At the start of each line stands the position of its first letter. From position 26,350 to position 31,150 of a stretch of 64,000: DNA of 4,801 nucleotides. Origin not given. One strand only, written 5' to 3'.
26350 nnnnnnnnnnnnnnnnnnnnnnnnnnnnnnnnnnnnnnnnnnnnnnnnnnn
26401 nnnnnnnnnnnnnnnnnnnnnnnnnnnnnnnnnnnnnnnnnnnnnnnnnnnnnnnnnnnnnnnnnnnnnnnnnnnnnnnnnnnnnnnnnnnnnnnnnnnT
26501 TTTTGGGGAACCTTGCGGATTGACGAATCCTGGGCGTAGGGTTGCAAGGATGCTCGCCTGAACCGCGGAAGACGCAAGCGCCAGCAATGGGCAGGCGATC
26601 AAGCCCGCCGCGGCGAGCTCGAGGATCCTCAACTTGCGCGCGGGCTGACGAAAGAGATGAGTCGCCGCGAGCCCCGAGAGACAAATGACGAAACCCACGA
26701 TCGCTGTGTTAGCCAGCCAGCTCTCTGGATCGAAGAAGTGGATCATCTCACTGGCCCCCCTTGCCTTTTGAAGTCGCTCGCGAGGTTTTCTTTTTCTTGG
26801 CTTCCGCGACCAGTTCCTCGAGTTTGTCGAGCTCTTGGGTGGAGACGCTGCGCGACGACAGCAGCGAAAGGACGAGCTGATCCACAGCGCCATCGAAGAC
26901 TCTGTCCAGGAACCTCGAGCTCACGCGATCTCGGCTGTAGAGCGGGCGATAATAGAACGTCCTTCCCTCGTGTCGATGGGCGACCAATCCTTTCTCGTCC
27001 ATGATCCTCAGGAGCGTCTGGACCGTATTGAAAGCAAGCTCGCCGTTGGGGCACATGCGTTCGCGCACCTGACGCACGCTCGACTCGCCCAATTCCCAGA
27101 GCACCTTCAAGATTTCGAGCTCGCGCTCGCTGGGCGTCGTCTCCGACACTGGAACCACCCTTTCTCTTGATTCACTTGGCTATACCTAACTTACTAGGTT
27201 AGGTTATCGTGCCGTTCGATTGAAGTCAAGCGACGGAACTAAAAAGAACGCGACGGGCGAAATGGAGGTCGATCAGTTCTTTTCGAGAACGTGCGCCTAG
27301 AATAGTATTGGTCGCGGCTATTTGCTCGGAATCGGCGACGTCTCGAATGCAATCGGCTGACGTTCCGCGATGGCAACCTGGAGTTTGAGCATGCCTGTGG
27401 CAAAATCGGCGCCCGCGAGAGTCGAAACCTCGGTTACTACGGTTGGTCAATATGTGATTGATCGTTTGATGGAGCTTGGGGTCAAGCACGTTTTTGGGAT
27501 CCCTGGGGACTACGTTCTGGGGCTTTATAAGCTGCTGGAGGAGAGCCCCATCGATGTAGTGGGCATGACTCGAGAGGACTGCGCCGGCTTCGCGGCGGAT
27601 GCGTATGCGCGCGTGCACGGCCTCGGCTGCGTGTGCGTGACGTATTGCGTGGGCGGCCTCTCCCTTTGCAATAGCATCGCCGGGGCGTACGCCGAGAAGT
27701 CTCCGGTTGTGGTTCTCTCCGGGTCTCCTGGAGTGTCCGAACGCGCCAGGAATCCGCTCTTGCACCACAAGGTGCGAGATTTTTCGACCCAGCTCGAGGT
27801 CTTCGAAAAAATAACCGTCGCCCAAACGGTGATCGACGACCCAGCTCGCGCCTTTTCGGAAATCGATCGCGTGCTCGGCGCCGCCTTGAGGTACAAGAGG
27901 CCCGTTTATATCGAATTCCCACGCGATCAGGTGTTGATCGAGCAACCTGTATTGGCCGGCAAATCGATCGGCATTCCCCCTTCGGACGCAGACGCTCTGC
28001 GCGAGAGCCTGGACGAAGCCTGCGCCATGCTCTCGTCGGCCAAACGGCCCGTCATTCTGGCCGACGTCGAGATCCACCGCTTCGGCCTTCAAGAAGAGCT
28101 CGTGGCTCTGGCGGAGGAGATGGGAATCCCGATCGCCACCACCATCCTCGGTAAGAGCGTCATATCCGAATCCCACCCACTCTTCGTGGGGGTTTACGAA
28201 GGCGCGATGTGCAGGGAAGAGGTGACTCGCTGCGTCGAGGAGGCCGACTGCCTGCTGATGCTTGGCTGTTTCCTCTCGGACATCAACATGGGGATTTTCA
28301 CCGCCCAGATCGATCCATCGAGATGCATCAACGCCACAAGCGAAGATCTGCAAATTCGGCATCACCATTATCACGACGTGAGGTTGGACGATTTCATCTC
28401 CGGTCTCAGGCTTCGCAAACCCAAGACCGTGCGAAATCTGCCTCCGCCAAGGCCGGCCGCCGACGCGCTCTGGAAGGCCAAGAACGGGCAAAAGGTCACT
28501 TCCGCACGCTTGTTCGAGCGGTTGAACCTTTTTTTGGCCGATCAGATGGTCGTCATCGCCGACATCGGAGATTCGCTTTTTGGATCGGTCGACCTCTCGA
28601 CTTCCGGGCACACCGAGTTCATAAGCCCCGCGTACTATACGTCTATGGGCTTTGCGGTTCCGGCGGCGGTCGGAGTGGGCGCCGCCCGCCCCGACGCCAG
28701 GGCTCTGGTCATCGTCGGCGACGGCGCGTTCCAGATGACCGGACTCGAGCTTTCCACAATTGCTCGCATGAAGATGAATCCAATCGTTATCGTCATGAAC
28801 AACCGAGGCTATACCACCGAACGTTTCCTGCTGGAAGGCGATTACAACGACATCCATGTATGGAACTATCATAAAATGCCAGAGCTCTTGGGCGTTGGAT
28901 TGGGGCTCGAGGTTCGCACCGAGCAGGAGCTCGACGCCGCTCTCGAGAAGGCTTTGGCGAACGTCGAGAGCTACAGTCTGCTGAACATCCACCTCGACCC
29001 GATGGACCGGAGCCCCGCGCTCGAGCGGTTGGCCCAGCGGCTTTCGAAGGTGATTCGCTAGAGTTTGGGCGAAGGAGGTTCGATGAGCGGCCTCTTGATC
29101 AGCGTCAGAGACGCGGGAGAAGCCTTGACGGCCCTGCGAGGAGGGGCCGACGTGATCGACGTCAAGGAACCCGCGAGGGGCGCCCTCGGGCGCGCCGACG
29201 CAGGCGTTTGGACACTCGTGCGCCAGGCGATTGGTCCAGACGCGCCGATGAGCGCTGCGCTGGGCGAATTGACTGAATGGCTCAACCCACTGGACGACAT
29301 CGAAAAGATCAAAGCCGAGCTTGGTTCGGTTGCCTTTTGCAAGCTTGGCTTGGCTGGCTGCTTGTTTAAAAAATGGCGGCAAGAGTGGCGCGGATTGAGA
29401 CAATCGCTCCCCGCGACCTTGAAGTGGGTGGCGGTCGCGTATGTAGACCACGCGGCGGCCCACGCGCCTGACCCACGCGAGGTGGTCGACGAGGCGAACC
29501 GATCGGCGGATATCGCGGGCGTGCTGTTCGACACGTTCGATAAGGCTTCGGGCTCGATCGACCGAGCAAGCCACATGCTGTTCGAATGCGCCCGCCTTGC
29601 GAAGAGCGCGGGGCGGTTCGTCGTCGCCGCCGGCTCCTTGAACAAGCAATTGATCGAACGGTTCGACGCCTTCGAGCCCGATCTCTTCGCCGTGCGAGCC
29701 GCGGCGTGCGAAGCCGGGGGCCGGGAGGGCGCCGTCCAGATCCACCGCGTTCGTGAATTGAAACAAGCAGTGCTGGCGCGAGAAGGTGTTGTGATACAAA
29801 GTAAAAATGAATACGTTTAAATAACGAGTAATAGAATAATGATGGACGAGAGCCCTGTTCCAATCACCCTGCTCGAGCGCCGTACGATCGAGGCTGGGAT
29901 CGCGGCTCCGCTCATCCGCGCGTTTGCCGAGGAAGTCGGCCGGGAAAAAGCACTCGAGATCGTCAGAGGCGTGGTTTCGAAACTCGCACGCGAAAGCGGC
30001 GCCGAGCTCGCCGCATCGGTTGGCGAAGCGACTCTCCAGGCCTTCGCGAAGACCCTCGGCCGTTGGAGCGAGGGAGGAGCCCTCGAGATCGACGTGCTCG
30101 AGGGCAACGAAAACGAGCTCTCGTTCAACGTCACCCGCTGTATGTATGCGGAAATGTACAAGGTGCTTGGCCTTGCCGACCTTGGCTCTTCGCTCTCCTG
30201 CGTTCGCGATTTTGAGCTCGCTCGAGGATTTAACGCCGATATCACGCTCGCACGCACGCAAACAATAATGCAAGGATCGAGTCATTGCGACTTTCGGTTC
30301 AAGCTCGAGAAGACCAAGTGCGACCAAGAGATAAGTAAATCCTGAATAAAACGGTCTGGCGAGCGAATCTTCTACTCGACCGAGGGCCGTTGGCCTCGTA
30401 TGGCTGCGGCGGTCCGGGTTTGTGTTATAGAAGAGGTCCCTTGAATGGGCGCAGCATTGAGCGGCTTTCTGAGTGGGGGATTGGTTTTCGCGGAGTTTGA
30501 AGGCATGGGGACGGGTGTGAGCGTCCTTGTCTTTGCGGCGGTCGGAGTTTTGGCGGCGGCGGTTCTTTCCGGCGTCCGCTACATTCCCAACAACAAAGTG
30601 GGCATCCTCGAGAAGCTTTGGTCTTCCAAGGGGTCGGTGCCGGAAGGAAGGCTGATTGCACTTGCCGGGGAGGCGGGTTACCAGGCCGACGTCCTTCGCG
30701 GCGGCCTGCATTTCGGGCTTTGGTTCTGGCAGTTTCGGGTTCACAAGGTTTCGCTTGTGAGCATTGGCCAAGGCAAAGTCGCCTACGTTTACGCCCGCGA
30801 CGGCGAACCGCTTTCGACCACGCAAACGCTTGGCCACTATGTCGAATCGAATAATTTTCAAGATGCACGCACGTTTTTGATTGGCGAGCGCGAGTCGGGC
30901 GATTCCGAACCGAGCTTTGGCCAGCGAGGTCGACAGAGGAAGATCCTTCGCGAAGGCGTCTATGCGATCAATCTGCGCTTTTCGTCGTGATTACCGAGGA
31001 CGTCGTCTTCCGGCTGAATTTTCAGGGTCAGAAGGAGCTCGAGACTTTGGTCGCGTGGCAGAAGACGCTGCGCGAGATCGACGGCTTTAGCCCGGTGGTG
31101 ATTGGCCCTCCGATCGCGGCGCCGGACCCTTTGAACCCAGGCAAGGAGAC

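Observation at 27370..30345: Three-gene operon: TPP-dependent keto-acid decarboxylase, MfnB-like (DUF556) furan-phosphate-synthase homologue and ATC-hydrolase-like protein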

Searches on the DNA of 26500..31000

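Call 85: search_rna_families(source=window, start=26500, end=31000, threshold=evalue, max_evalue=1)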
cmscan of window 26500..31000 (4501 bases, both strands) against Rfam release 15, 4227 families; matches with E-value up to 1: 1.
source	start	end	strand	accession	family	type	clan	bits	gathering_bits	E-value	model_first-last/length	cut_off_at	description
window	26650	26709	+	RF01136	sR28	Gene; snRNA; snoRNA; CD-box;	-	16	39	0.7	1-55/55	no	Small nucleolar RNA sR28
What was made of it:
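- Tried and rejected: Riboswitch or other known RNA in 26500-31000 (call 85).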

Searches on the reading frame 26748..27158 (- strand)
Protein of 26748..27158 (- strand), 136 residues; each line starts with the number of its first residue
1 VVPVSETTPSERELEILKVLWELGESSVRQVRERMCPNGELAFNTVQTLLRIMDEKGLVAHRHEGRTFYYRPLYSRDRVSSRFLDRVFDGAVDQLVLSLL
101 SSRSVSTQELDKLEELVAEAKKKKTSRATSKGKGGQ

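Call 38: search_protein_families(library=pfam, proteins=[window:26748-27158:-], max_evalue=0.001)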
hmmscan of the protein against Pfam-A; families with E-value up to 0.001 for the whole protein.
window:26748-27158:- (136 aa): 1 family
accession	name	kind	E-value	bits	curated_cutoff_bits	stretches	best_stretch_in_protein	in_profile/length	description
PF03965.22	Penicillinase_R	-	1.2e-25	90.5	22.6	1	10-118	2-114/115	Penicillinase repressor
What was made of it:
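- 26748..27158 (-): BlaI/MecI-type repressor (Penicillinase_R), divergently transcribed; followed by a frameshifted BlaR1-like M56 gene (23533-26893). Context, not shown to belong to the trio. Pfam (call 38).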

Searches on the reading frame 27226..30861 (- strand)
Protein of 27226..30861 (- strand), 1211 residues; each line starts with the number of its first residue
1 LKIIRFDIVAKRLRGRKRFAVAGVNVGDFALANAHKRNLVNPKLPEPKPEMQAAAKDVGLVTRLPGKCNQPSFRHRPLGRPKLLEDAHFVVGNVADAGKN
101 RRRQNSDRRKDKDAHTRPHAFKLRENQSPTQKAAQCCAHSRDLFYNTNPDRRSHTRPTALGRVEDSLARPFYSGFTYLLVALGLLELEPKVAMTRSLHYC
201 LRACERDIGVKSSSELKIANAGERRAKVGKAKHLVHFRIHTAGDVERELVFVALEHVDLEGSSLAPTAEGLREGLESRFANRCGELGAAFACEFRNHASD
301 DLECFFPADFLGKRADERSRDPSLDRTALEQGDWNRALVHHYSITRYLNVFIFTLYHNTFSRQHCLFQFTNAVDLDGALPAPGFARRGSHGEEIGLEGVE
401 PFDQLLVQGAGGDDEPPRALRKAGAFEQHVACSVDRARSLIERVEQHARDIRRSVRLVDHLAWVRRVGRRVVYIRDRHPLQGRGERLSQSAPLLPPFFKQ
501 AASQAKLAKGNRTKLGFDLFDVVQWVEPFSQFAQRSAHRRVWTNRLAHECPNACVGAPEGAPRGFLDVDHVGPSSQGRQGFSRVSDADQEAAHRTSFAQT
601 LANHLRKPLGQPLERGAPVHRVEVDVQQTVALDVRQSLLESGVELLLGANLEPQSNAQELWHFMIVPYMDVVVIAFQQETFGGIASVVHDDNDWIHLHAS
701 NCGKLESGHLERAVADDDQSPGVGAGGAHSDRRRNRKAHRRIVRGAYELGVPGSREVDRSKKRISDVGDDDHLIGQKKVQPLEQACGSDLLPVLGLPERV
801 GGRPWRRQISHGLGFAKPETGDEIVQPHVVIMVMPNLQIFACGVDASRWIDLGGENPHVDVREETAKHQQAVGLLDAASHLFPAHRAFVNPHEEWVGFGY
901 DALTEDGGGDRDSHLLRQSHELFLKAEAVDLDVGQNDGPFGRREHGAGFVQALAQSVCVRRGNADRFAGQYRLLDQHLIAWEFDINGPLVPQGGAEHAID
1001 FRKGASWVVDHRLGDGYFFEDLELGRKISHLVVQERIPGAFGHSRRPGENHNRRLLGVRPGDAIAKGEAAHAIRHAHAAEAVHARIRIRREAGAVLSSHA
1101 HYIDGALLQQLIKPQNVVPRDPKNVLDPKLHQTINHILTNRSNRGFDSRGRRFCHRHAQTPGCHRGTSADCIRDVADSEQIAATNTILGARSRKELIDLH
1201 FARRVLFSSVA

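Call 50: search_protein_families(library=pfam, proteins=[window:27226-30861:-], max_evalue=0.0001)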
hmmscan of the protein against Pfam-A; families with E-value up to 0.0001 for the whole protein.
window:27226-30861:- (1211 aa): 0 families
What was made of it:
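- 27226..30861 (-): 1,211-aa antisense ORF: not a gene. No Pfam hit (call 50).
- Checked: The antisense ORF 27226-30861 (-) has no Pfam hit (call 50).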
